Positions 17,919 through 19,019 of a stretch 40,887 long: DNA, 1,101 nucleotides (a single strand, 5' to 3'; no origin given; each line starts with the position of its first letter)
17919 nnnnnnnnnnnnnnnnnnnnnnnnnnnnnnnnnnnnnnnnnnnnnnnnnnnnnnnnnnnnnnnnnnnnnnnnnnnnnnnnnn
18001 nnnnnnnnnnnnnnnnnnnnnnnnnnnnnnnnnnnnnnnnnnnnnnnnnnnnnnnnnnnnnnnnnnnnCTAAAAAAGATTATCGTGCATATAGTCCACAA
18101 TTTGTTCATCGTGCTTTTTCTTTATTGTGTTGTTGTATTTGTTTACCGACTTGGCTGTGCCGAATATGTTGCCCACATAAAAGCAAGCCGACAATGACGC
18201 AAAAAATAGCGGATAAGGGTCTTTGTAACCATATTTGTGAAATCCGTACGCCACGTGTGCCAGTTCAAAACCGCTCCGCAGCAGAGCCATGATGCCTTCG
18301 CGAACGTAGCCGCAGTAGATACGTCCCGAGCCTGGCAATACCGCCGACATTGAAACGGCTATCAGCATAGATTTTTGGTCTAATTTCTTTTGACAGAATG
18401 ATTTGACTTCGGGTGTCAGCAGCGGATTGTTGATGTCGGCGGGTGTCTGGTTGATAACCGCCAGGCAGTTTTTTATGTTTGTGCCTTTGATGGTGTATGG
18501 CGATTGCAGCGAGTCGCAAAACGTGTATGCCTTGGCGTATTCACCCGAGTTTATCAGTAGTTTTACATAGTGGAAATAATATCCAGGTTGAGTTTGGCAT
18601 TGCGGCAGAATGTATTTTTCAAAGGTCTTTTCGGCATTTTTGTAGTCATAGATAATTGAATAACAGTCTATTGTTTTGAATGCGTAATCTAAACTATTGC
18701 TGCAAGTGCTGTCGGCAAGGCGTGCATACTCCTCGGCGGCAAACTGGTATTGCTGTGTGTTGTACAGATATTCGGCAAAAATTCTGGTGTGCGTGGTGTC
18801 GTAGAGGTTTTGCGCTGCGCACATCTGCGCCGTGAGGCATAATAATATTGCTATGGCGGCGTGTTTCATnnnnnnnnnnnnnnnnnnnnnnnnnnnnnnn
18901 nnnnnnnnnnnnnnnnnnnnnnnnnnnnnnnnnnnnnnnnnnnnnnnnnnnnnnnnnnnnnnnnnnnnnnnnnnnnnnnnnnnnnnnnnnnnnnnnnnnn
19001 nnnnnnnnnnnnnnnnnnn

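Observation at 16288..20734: Six-gene, overlap-coupled envelope operon of unknown function downstream of aroB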

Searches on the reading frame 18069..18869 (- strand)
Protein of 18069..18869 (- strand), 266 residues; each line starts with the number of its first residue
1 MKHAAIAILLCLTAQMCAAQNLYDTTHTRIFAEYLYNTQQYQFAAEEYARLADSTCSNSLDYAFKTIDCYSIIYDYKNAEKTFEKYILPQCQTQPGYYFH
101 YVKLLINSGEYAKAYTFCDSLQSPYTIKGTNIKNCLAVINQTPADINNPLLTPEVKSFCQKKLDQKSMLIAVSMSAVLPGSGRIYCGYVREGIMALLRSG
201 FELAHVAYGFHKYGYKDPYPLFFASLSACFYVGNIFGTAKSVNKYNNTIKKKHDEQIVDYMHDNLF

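Call 3: search_protein_families(library=pfam, proteins=[window:18069-18869:-], max_evalue=0.1)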
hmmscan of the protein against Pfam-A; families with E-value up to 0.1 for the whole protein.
window:18069-18869:- (266 aa): 1 family
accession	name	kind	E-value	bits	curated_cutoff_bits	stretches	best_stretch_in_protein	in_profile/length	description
PF05154.21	TM2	-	0.054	14.2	27.9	0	165-200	2-40/51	TM2 domain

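Call 6: search_protein_families(library=ncbifam, proteins=[window:18069-18869:-], max_evalue=0.1)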
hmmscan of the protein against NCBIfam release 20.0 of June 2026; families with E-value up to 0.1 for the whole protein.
window:18069-18869:- (266 aa): 1 family
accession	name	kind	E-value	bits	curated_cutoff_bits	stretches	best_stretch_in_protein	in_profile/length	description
NF052230.1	T9SS_PorE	exception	0.071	11.4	600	1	5-123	4-119/648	PorE family type IX secretion system protein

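Call 58: search_protein_families(library=pfam, alignment_id=A6, max_evalue=1)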
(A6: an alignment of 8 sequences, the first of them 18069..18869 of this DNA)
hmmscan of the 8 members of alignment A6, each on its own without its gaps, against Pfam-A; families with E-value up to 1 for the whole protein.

A. member 1, window:18069-18869:- (266 aa): 1 family
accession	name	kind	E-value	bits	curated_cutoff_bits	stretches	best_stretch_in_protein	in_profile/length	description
PF05154.21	TM2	-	0.054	14.2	27.9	1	165-200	2-40/51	TM2 domain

B. families by the number of members that match (of 8 scanned): 7 families
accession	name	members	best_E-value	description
PF18935.5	DUF5683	3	0.00012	Family of unknown function (DUF5683)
PF05154.21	TM2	2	0.011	TM2 domain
PF21204.3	Ebp1_C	1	0.0042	Ell binding protein Ebp1, C-terminal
PF13432.12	TPR_16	1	0.028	Tetratricopeptide repeat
PF12895.13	ANAPC3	1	0.032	Anaphase-promoting complex, cyclosome, subunit 3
PF20156.4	Maf_C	1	0.12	Flagellin glycosyltransferase Maf helical bundle domain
PF13428.12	TPR_14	1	0.15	Tetratricopeptide repeat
